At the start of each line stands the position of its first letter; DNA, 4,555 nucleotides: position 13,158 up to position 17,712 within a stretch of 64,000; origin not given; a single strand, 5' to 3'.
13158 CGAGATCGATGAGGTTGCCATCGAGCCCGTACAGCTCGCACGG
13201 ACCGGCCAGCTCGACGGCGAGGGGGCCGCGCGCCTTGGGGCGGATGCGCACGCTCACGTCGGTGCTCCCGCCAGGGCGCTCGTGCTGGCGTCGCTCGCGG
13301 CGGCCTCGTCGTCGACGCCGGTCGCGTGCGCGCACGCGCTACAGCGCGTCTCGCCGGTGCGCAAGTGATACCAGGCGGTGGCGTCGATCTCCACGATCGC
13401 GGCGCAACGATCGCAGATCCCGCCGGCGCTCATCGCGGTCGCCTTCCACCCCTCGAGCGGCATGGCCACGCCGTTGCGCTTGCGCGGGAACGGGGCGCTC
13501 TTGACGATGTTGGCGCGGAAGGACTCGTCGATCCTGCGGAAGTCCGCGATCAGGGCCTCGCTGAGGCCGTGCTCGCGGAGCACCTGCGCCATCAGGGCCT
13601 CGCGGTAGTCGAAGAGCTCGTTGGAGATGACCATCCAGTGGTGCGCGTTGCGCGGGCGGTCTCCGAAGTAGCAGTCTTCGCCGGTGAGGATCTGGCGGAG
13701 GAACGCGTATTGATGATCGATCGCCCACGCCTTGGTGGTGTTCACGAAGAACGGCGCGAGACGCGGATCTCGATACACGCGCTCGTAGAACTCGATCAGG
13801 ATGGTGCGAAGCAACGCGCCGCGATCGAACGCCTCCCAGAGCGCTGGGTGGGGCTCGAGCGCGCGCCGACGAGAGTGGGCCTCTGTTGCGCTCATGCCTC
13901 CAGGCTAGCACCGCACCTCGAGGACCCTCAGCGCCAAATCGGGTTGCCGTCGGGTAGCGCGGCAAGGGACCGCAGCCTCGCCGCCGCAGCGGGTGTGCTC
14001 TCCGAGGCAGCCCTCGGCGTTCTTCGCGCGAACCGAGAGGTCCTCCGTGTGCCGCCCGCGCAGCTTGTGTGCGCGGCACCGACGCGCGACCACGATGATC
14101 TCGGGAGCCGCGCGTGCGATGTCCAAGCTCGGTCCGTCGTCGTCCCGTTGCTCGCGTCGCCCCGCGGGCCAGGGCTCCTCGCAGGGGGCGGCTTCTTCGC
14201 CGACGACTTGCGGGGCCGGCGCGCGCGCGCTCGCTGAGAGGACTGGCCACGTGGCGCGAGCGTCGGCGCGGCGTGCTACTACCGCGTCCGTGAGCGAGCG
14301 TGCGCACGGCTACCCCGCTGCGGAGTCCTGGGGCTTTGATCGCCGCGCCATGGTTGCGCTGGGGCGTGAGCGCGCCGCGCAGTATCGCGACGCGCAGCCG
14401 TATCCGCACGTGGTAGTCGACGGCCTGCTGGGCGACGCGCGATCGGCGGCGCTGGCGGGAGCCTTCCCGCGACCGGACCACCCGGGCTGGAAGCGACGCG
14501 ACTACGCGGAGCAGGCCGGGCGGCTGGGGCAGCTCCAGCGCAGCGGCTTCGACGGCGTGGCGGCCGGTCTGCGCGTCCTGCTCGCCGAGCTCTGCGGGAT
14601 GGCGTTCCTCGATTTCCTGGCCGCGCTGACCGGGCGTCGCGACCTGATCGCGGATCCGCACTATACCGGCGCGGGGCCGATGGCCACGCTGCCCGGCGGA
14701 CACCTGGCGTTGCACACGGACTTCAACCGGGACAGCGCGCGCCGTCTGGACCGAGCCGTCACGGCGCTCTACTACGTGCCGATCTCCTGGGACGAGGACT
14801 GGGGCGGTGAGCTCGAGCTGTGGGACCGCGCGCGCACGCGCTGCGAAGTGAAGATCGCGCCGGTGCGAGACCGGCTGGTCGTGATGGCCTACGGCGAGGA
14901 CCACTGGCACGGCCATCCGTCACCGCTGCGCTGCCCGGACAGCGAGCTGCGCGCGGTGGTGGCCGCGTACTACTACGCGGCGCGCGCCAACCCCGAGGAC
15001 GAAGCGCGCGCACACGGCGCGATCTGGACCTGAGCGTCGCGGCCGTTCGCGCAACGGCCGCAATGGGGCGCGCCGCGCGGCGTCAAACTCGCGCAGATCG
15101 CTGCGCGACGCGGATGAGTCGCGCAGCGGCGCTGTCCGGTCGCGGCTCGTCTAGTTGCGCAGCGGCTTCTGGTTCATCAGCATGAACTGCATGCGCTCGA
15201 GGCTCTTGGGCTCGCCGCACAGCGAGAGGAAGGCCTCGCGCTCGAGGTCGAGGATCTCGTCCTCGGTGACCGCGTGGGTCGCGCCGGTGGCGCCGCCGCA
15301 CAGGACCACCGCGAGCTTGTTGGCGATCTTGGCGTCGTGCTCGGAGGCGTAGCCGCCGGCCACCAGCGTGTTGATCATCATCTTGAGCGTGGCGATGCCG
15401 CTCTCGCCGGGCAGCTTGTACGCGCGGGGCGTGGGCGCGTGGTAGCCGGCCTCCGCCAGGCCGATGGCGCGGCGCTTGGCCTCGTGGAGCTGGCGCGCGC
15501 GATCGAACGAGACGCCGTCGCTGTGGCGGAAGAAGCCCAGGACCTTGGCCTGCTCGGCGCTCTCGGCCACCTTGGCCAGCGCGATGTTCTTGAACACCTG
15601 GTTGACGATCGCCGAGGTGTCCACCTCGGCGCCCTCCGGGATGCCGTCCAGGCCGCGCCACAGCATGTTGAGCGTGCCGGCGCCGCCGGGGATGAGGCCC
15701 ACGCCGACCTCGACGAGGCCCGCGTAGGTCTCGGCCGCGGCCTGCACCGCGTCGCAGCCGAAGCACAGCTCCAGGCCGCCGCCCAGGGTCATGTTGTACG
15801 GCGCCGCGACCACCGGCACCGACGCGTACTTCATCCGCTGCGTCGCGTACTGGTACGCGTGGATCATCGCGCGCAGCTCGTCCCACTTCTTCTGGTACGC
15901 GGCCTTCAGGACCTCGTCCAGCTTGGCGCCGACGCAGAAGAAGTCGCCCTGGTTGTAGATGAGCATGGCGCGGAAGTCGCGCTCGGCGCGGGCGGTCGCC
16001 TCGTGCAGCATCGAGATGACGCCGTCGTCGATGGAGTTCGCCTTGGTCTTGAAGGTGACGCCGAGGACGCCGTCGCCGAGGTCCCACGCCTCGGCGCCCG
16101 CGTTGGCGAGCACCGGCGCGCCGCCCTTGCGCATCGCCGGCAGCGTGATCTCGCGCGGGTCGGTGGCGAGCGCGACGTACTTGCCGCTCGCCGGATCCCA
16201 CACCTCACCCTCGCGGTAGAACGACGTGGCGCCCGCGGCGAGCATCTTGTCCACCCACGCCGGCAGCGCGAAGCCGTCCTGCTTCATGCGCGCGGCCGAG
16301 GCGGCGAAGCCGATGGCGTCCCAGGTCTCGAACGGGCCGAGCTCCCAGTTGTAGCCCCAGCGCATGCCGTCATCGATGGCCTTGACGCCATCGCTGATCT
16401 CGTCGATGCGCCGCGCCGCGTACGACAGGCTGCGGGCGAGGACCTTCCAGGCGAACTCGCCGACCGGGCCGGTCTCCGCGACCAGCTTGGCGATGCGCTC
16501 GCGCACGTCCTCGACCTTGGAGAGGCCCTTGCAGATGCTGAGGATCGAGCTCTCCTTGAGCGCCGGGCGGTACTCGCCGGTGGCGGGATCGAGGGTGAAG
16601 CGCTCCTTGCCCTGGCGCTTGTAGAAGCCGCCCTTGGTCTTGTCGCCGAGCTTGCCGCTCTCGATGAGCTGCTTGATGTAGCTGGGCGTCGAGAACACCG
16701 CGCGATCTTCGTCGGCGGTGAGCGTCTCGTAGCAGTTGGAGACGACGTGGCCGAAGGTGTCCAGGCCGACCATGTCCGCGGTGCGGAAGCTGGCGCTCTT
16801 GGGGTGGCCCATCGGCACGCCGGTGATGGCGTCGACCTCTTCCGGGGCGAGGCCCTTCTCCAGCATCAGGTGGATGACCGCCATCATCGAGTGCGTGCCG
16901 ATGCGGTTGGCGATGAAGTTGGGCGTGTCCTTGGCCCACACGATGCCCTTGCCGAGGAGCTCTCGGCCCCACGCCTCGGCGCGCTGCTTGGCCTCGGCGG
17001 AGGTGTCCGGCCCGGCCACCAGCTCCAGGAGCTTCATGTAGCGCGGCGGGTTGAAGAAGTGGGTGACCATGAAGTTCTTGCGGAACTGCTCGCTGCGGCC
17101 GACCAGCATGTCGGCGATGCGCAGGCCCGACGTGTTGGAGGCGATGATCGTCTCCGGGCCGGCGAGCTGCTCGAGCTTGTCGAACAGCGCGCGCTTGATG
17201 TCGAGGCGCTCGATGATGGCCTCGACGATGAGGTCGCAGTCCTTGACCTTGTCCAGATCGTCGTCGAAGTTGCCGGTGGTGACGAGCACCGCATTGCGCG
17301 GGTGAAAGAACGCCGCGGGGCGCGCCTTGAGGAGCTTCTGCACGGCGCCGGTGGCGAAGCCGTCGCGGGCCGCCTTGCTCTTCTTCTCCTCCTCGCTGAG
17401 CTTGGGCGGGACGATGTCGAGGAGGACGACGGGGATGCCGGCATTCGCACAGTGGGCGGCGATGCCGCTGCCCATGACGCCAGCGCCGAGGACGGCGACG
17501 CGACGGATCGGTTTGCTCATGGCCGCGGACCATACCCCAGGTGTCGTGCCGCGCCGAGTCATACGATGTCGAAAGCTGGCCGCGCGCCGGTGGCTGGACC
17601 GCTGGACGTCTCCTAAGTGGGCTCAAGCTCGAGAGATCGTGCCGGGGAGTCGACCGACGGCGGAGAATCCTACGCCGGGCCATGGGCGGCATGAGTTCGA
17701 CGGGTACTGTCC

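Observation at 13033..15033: Globin–zinc-ribbon fusion translationally coupled to a CDGSH [2Fe-2S] protein, divergent from a 2OG-Fe(II) oxygenase: a candidate O2/redox-sensing cassette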

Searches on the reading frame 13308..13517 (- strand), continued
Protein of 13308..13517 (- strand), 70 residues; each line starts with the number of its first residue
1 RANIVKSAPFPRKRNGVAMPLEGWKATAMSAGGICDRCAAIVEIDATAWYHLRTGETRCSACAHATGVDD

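Call 78: find_encoding_contigs(protein=P0163, flank=7000, max_places=1)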
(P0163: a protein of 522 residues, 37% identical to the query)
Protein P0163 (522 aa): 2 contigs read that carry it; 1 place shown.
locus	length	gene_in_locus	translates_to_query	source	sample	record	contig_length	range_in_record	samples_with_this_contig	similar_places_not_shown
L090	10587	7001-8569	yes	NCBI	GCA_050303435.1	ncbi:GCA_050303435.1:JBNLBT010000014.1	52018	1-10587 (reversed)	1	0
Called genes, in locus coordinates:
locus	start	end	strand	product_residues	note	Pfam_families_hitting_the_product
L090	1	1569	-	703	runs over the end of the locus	PF00378:ECH_1, PF16113:ECH_2, PF02737:3HCDH_N, PF00725:3HCDH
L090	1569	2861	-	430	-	PF00108:Thiolase_N, PF02803:Thiolase_C, PF22691:Thiolase_C_1 (weak)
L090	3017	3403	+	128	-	PF03965:Penicillinase_R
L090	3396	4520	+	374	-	PF05569:Peptidase_M56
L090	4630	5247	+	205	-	PF07617:DUF1579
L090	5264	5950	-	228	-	-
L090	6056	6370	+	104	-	PF01035:DNA_binding_1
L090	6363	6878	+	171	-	PF13673:Acetyltransf_10, PF00583:Acetyltransf_1, PF13508:Acetyltransf_7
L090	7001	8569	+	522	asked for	PF00111:Fer2, PF00970:FAD_binding_6 (weak), PF00175:NAD_binding_1, PF01152:Bac_globin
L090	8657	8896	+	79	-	PF09360:zf-CDGSH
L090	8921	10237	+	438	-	PF00005:ABC_tran, PF05706:CDKN3 (weak), PF22784:PTP-SAK, PF00782:DSPc (weak), PF22785:Tc-R-P, PF22741:PTP-NADK (weak), PF00102:Y_phosphatase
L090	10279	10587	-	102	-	?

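Call 80: find_related_loci(query=A5, collection=metagenome_contigs, flank=5000)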
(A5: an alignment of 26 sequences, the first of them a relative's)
Query A5 (522 aa) in metagenome_contigs; peptide patterns used: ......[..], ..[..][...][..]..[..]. (x = any residue, [..] = any of these).
426 stretches matched a pattern; 319 encode a relative of the query (tblastn E <= 1e-3); the best 80 are kept; 80 distinct loci.
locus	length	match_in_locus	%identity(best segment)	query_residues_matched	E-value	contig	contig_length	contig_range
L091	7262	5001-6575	45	1-522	1e-160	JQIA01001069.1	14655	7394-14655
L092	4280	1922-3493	42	1-521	2e-159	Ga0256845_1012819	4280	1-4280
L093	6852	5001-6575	42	1-521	8e-147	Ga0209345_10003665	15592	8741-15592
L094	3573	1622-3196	42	1-521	3e-151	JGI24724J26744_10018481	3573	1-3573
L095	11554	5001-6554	41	1-521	1e-141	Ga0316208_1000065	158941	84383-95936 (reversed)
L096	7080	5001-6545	41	1-521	3e-141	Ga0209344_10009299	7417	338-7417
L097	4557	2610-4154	41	1-521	1e-143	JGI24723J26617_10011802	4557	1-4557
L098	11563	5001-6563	42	1-522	4e-132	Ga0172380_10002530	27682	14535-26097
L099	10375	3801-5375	42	1-522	4e-130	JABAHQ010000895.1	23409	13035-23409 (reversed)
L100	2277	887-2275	41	1-460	9e-138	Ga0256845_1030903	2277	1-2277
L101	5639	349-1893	40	13-522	2e-129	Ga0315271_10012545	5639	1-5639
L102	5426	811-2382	39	4-522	1e-128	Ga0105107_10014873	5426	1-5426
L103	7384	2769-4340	39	4-522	4e-128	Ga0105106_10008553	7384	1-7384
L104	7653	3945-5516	39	4-522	4e-128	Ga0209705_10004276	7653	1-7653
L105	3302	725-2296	39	4-522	1e-132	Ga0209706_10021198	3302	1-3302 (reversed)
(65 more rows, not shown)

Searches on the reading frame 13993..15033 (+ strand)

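Call 3: search_protein_families(library=pfam, proteins=[window:13993-15033:+], max_evalue=0.1)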
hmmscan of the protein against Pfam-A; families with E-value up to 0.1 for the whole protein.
window:13993-15033:+ (346 aa): 2 families
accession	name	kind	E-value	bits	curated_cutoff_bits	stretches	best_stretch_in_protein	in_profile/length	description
PF13640.12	2OG-FeII_Oxy_3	-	1.5e-14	55.1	27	1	234-327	8-97/98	2OG-Fe(II) oxygenase superfamily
PF13661.12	2OG-FeII_Oxy_4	-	6e-05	23.9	27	1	235-299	9-71/98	2OG-Fe(II) oxygenase superfamily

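Call 4: search_protein_families(library=ncbifam, proteins=[window:13993-15033:+], max_evalue=0.1)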
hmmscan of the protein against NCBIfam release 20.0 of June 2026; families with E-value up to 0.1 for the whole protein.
window:13993-15033:+ (346 aa): 1 family
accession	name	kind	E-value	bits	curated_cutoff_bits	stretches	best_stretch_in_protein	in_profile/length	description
NF052475.1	2OG-Fe_FlmC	exception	0.00026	21.1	240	1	253-307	109-161/181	FlmC family 2OG-Fe(II) oxygenase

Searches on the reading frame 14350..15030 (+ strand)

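Call 69: search_protein_families(library=pfam, proteins=[window:14350-15030:+], max_evalue=0.01)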
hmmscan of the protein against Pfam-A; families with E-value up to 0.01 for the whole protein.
window:14350-15030:+ (227 aa): 2 families
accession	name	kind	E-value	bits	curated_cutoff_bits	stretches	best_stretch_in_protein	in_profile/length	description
PF13640.12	2OG-FeII_Oxy_3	-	7.6e-15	56.1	27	1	115-208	8-97/98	2OG-Fe(II) oxygenase superfamily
PF13661.12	2OG-FeII_Oxy_4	-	3.1e-05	24.8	27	1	116-180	9-71/98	2OG-Fe(II) oxygenase superfamily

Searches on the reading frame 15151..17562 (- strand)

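Call 3: search_protein_families(library=pfam, proteins=[window:15151-17562:-], max_evalue=0.1)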
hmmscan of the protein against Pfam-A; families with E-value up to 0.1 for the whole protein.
window:15151-17562:- (803 aa): 10 families
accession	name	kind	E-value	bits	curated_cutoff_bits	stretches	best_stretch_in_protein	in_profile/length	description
PF02737.24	3HCDH_N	-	6.9e-45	153.6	22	1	22-212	2-179/180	3-hydroxyacyl-CoA dehydrogenase, NAD binding domain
PF00725.27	3HCDH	-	4e-19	69.4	22.1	2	216-315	2-96/97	3-hydroxyacyl-CoA dehydrogenase, C-terminal domain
PF00378.25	ECH_1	-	4e-12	46.4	27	1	497-631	4-138/251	Enoyl-CoA hydratase/isomerase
PF16113.10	ECH_2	-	7e-07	29.5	27.2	1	507-630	11-136/335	Enoyl-CoA hydratase/isomerase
PF03446.21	NAD_binding_2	-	0.00029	21.3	21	1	21-61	1-41/161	NAD binding domain of 6-phosphogluconate dehydrogenase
PF01266.30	DAO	-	0.00087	19.4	27.9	1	21-49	1-29/353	FAD dependent oxidoreductase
PF02558.23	ApbA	-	0.0021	18.1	22.2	1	22-101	1-79/150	Ketopantoate reductase PanE/ApbA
PF01210.29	NAD_Gly3P_dh_N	-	0.047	14.1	23.1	0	22-52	2-32/158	NAD-dependent glycerol-3-phosphate dehydrogenase N-terminus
PF03807.23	F420_oxidored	-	0.064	14.3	21.6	0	21-46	1-27/94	NADP oxidoreductase coenzyme F420-dependent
PF07992.20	Pyr_redox_2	-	0.075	12.9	26.1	0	18-80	142-204/291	Pyridine nucleotide-disulphide oxidoreductase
